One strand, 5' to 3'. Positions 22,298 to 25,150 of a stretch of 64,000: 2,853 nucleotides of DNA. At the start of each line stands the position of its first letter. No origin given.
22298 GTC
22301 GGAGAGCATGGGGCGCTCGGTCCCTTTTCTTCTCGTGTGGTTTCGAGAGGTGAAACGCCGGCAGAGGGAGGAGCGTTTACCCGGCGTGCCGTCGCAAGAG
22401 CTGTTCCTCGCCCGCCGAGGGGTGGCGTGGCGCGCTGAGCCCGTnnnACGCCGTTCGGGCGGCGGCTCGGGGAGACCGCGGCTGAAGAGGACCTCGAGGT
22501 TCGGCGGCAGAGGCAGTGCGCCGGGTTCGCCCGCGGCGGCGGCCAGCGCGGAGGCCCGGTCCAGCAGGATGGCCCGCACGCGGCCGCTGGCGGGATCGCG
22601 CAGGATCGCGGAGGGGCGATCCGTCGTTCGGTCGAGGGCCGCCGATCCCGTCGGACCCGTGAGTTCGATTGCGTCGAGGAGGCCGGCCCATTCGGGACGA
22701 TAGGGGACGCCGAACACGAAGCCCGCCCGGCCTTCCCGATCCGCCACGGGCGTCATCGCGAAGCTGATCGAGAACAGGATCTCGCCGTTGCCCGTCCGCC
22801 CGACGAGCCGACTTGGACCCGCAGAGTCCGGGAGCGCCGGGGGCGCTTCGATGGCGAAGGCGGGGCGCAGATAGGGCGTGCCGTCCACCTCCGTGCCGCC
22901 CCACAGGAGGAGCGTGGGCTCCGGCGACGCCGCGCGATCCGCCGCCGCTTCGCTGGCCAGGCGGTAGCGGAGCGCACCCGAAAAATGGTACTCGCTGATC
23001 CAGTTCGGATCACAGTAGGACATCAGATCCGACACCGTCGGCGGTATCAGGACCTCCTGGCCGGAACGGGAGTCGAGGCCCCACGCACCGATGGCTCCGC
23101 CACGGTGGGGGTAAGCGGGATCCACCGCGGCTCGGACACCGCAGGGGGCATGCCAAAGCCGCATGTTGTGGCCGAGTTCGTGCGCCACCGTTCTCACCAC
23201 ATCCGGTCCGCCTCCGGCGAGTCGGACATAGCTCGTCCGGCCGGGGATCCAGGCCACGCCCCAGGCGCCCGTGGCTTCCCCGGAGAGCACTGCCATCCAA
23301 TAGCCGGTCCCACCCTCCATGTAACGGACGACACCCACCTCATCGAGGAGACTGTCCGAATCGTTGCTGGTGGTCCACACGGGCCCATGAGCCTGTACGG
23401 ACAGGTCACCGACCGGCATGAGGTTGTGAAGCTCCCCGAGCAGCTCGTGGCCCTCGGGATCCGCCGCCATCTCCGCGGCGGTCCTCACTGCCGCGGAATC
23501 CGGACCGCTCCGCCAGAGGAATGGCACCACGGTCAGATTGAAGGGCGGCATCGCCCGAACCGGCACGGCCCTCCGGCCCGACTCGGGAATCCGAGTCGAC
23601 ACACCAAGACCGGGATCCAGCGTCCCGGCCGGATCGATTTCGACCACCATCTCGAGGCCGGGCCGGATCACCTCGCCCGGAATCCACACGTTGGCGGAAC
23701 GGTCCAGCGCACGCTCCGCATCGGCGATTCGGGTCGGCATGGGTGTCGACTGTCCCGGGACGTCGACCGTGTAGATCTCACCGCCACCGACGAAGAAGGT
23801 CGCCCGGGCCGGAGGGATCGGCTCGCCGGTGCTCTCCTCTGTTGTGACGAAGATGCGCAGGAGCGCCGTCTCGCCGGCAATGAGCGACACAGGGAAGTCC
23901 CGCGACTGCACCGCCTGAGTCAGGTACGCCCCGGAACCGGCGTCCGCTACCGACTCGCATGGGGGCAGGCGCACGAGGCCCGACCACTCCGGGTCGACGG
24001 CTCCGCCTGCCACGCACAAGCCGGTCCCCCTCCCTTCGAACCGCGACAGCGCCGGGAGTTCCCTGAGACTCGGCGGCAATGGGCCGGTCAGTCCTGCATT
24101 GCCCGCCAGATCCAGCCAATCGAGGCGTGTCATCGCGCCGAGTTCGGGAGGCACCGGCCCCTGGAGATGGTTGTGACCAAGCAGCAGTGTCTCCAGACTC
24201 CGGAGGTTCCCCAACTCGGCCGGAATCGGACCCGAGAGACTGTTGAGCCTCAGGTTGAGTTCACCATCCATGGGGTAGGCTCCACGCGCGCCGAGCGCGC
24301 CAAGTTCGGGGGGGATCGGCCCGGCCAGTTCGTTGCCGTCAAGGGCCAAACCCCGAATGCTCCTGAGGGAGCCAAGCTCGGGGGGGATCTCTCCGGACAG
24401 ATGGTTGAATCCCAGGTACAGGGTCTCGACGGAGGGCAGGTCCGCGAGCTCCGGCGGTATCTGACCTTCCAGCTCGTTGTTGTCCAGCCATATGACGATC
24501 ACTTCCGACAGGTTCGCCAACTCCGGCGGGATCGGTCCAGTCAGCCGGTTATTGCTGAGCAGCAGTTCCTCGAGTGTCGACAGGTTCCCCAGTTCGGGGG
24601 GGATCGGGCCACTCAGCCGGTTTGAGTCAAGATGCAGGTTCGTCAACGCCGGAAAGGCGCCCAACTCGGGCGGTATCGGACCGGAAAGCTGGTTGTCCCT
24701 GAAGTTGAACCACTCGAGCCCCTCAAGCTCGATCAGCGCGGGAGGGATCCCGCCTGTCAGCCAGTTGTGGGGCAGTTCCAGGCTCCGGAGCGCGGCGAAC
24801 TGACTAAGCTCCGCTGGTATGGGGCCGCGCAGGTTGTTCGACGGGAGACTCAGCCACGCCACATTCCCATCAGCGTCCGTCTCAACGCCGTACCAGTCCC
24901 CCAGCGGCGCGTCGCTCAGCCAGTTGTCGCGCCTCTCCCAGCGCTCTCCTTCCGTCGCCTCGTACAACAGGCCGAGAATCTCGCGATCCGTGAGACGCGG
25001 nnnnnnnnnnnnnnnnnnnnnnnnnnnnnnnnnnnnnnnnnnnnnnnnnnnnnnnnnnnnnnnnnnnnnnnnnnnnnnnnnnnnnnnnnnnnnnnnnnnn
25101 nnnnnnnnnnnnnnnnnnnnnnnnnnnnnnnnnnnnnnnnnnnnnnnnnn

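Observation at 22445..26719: Giant bacterial lipoprotein built from plant-receptor-type LRR modules and ending in a metzincin protease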

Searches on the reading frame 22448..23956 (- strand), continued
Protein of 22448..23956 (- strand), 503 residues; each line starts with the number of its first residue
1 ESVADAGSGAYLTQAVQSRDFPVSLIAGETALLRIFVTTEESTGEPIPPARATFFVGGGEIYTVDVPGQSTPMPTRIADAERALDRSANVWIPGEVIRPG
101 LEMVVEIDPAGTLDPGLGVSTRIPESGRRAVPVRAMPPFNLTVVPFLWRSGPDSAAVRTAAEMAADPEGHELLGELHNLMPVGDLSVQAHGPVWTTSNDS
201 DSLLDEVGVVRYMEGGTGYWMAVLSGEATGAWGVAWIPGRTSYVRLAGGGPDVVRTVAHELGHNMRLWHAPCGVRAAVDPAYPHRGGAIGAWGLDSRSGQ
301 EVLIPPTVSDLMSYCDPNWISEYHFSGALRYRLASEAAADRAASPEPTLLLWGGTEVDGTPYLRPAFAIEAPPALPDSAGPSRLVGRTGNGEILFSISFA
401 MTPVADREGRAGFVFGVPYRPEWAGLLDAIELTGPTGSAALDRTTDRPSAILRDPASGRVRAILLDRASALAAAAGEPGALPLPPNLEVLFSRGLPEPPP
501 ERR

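Call 41: fold_search(model_id=the predicted structure, library=pdb)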
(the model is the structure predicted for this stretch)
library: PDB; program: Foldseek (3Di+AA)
matches with E <= 10: 1550; with E <= 0.001: 2
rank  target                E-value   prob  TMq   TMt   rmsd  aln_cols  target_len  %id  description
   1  4dd8_A                2.6e-04  1.00  0.25  0.54   8.6       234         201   16  ADAM-8 metalloproteinase domain with bound batimastat (released 2012-06-06)
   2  3wnn_B                9.3e-04  0.93  0.14  0.10  14.0       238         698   13  D308A mutant of Bacillus circulans T-3040 cycloisomaltooligosaccharide glucanotransferase complexed with isomaltooctao (released 2014-02-05)
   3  8z22_B                2.3e-03  0.93  0.13  0.35  11.5       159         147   12  Crystal structure of the liprin-alpha2/RIM1 complex (released 2025-04-02)
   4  9jz1_B                2.5e-03  0.77  0.15  0.26  17.0       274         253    9  Crystal structure of Nir2 C-terminal domain in complex with phosphate (released 2025-10-15)
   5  8z22_A                2.7e-03  0.91  0.11  0.29   8.5       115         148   10  Crystal structure of the liprin-alpha2/RIM1 complex (released 2025-04-02)
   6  9jzp_B                3.3e-03  0.60  0.14  0.24  17.1       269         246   10  Crystal structure of Nir2 C-terminal domain (released 2025-10-15)
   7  4ypj_A                3.3e-03  0.20  0.15  0.11  22.1       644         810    9  X-ray Structure of The Mutant of Glycoside Hydrolase (released 2015-04-29)
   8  7k2t_C                4.3e-03  0.97  0.14  0.18   6.6       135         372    9  Mg2+/ATP-bound structure of the full-length WzmWzt O antigen ABC transporter in lipid nanodiscs (released 2021-01-13)
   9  2q3x_A                6.1e-03  0.89  0.12  0.32   8.4       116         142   11  The RIM1alpha C2B domain (released 2007-08-28)
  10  2l0d_MODEL_1_A        6.5e-03  0.82  0.12  0.34   7.4       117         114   14  Solution NMR Structure of putative cell surface protein MA_4588 (272-376 domain) from Methanosarcina acetivora (released 2010-08-25)
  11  8u01                  6.5e-03  0.13  0.13  0.09  22.9       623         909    9  Crystal Structure of the Glycoside Hydrolase Family 2 TIM Barrel-domain Containing Protein from Phocaeicola plebeius (released 2023-09-27)
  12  2q3x_B                7.7e-03  0.80  0.11  0.30   8.5       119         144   11  The RIM1alpha C2B domain (released 2007-08-28)
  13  8dku_A                8.1e-03  0.99  0.16  0.20   6.3       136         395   12  CryoEM structure of the A. aeolicus WzmWzt transporter bound to the native O antigen (released 2022-09-21)
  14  5vfg                  8.6e-03  0.97  0.12  0.33   5.6       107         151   11  Synaptotagmin 1 C2B domain, lead-bound (high occupancy) (released 2018-04-11)
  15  5vff                  9.1e-03  0.97  0.13  0.35   5.8       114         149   10  Synaptotagmin 1 C2B domain, lead-bound (low occupancy) (released 2018-04-11)
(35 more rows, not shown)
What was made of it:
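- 22934..23542 (-): Metzincin-fold, M66-like catalytic domain (aa 1060-1262). Foldseek: ADAM-8, E 2.6e-4 (call 41).
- On Metzincin clan of zinc endopeptidases: Foldseek finds ADAM-8 with probability 1.0 (call 41).
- Foldseek finds ADAM-8 (call 41).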

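Call 42: search_protein_representatives(alignment_id=A1)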
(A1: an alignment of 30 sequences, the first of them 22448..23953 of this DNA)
Query: 30 sequences, 537 profile positions. Proteins with E-value up to 0.001 (for the whole library): 7067; up to 1e-10: 4655; up to 1e-30: 1785. The best 150 are listed.
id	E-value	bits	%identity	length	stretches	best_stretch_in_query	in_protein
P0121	0.0e+00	1630.1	-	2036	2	3-536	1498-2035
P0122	0.0e+00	1161.1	-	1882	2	13-536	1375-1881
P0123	2.6e-265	897.2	-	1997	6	3-537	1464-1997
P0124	6.8e-265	895.9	-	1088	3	3-537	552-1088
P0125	1.3e-259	878.5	-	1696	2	3-537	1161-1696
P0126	4.7e-256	866.7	-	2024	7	3-533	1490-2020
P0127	8.6e-254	859.2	-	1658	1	3-537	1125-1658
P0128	1.0e-250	849.1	-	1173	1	3-537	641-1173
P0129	1.3e-250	848.8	-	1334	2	3-537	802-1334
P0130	2.8e-247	837.8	-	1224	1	3-533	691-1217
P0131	1.6e-246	835.3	-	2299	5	3-537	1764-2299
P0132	3.0e-241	817.8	-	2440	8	3-537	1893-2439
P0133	4.8e-241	817.2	-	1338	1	3-535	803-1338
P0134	1.2e-240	815.9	-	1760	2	3-536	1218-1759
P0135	1.6e-239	812.2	-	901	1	3-537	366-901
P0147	7.1e-234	793.5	-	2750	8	3-532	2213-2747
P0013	3.8e-203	692.1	-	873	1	3-533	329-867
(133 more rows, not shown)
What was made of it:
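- Family size: 7067 cluster representatives at E<=1e-3 and 1785 at E<=1e-30, mostly 800-2750 aa with the unit at the extreme C-terminus (call 42).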

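Call 45: find_related_loci(query=A1, collection=genome_contigs, flank=6000)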
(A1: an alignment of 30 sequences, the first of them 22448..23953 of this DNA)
Query A1 (502 aa) in genome_contigs; peptide patterns used: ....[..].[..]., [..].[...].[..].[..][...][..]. (x = any residue, [..] = any of these).
594 stretches matched a pattern (row limit reached: there are more); 502 encode a relative of the query (tblastn E <= 1e-3); the best 80 are kept; 79 distinct loci.
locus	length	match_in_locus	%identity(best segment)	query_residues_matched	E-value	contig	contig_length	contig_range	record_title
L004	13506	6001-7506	82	2-502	0e+0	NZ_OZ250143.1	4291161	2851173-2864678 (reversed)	MAG: Candidatus Palauibacter sp. isolate 48ff9d69-b9c1-46bb-834c-a9f20826d9c9 chromosome 1, complete sequence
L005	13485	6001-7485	60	6-502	0e+0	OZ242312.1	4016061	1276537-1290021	MAG: Gemmatimonadota bacterium isolate 199b9089-fb52-4512-a5e9-bc908b5c825e genome assembly, chromosome: 1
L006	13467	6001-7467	61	6-496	0e+0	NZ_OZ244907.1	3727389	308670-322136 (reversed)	MAG: Candidatus Palauibacter sp. isolate c5de0401-b7dc-4d82-98b5-efbda7d568cc chromosome 1, complete sequence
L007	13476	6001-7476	56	7-496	2e-180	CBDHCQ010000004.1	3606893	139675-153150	MAG: Rhodothermales bacterium isolate a78d7103-d565-49dc-a697-2eced85924e6 genome assembly, contig: contig_4, whole geno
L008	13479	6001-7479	59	7-495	6e-180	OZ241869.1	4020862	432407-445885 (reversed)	MAG: Longimicrobiales bacterium isolate 4d932f89-bb95-4433-bef4-8436000ce683 genome assembly, chromosome: 1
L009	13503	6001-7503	59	7-502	6e-179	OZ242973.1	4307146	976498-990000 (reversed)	MAG: Longimicrobiales bacterium isolate 604f19ae-e220-46ce-a052-2e0d8117235f genome assembly, chromosome: 1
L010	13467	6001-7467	60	6-496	4e-180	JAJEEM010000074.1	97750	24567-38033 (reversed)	MAG: Gemmatimonadetes bacterium isolate p16x34bins.34 k141_825799, whole genome shotgun sequence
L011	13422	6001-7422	54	7-495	1e-154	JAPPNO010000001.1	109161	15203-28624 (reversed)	MAG: Gemmatimonadota bacterium isolate RHO3_bin_73 NODE_427_length_109161_cov_39.619178, whole genome shotgun sequence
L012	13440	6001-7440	53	7-496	3e-153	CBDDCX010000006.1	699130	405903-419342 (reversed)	MAG: Longimicrobiales bacterium isolate 1ca9a963-9358-4986-a9f1-8c59e70a6eca genome assembly, contig: contig_6, whole ge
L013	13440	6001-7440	53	9-495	4e-153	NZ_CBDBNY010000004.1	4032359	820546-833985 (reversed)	MAG: Candidatus Palauibacter sp. isolate 9c20def5-05d6-4f68-ae38-90b01f08d4a3 contig_3, whole genome shotgun sequence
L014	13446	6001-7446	52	9-496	7e-153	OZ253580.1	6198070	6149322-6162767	MAG: Acidobacteriota bacterium isolate 47452053-f15d-47d9-810f-b45a5afbde1b genome assembly, chromosome: 1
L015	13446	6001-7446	52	7-497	9e-152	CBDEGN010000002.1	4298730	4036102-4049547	MAG: Longimicrobiales bacterium isolate 80fc88f1-1ec1-4d60-8a5e-1a92744ba94c genome assembly, contig: contig_2, whole ge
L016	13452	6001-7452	51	1-495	9e-152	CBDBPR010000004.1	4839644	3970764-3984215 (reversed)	MAG: Longimicrobiales bacterium isolate 15bddbfb-3f49-4ba2-9727-ef350e1ccbcb genome assembly, contig: contig_4, whole ge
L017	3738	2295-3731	53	9-502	2e-157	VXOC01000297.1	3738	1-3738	MAG: Gemmatimonadetes bacterium isolate SB0662_bin_23 NODE_13831_length_3738_cov_251.528374, whole genome shotgun sequen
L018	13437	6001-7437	53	7-495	4e-150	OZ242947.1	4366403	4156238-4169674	MAG: Longimicrobiales bacterium isolate 6a20f8b5-db70-4629-8ce6-c1477a6cfa53 genome assembly, chromosome: 1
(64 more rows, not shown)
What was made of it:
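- Distribution: at least 502 relatives in species-representative genomes of several phyla, with multiple loci per genome (call 45). The family spans several phyla with thousands of members (calls 42, 45).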

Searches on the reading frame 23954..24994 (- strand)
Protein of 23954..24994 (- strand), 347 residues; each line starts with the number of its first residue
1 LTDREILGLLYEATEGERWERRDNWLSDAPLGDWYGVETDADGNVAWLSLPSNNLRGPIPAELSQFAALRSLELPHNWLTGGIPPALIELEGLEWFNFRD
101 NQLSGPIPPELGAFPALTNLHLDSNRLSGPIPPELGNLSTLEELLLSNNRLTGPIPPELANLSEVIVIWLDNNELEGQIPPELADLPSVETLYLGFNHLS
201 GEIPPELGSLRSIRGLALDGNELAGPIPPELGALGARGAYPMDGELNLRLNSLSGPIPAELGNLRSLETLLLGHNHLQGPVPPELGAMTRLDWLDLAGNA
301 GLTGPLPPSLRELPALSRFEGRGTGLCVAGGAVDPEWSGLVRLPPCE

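Call 57: find_homologous_proteins(query=window:23954-24994:-, max_evalue=1e-10)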
Query seq(347 aa) (347 aa): 4736 proteins with E <= 1e-10 among 8000 candidates; the best 120 are listed.
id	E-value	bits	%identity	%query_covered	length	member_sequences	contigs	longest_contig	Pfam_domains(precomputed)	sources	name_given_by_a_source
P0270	1.2e-127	444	49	92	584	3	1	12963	PF23598.2,PF13516.13,PF24141.2,PF25019.1,PF00560.40,PF12799.14,PF13855.13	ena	-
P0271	6.4e-125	435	47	91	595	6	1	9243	PF23598.2,PF13516.13,PF25019.1,PF00560.40,PF12799.14,PF13855.13,PF23211.1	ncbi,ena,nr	ncbi:MAG: hypothetical protein F4Z29_04830 [Gemmatimonadetes bacterium]|nr:hypothetical protein [Gem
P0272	3.8e-120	420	42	97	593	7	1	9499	PF23598.2,PF00560.40,PF12799.14,PF02368.25,PF13855.13,PF26918.1,PF09134.17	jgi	-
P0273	3.5e-114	400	40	94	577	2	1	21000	PF23598.2,PF00560.40,PF12799.14,PF13855.13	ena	-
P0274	1.9e-109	384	38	85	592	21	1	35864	PF23598.2,PF00560.40,PF12799.14,PF13855.13,PF23211.1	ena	-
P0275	2.3e-108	381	44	94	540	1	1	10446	PF23598.2,PF13516.13,PF26769.1,PF00560.40,PF12799.14,PF13855.13,PF23211.1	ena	-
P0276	7.1e-108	379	49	89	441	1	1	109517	PF23598.2,PF00560.40,PF12799.14,PF13855.13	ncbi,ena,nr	ncbi:MAG: hypothetical protein OYK82_00335 [Gammaproteobacteria bacterium]|nr:hypothetical protein [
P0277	2.8e-107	377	50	92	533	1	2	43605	PF23598.2,PF02369.23,PF00560.40,PF12799.14,PF02368.25,PF13855.13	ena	-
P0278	7.5e-106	373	42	97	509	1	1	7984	PF23598.2,PF00560.40,PF12799.14,PF13855.13,PF23211.1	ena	-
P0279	8.4e-106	372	44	97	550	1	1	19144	PF23598.2,PF00560.40,PF12799.14,PF02368.25,PF13855.13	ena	-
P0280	2.0e-105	371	38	85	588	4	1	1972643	PF23598.2,PF00560.40,PF12799.14,PF13855.13,PF23211.1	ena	-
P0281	5.0e-105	370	45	98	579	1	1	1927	PF23598.2,PF00560.40,PF12799.14,PF13855.13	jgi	jgi:Leucine-rich repeat (LRR) protein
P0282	8.3e-105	369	43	78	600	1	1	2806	PF23598.2,PF00560.40,PF12799.14,PF13855.13,PF23211.1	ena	-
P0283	7.3e-103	363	55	53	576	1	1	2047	PF23598.2,PF00560.40,PF12799.14,PF13855.13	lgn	-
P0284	3.6e-102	360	51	68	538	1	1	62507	PF23598.2,PF25019.1,PF00560.40,PF12799.14,PF13855.13,PF23211.1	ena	-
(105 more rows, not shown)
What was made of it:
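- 23954..24994 (-): LRR module 3 (aa 576-922): N-cap, about 11 LRRs, C-cap with Cys902/Cys921. Homologs are 35-55% identical and, where a source names them, bacterial MAG proteins apart from one Ectocarpus entry (call 57).
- The module is combined there with Big_2, fn3, trypsin, PD40, SLH and T9SS domains (call 57).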

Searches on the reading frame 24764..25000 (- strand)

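Call 7: search_protein_families(library=pfam, proteins=[window:24764-25000:-], max_evalue=10)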
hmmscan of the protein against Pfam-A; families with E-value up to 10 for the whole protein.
seq(79 aa): 2 families
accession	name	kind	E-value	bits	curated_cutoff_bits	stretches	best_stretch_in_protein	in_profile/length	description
PF13855.12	LRR_8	-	0.01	16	27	1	46-79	26-59/61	Leucine rich repeat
PF18348.7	SH3_16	-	0.15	12.3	25.8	1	30-51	25-45/49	Bacterial dipeptidyl-peptidase Sh3 domain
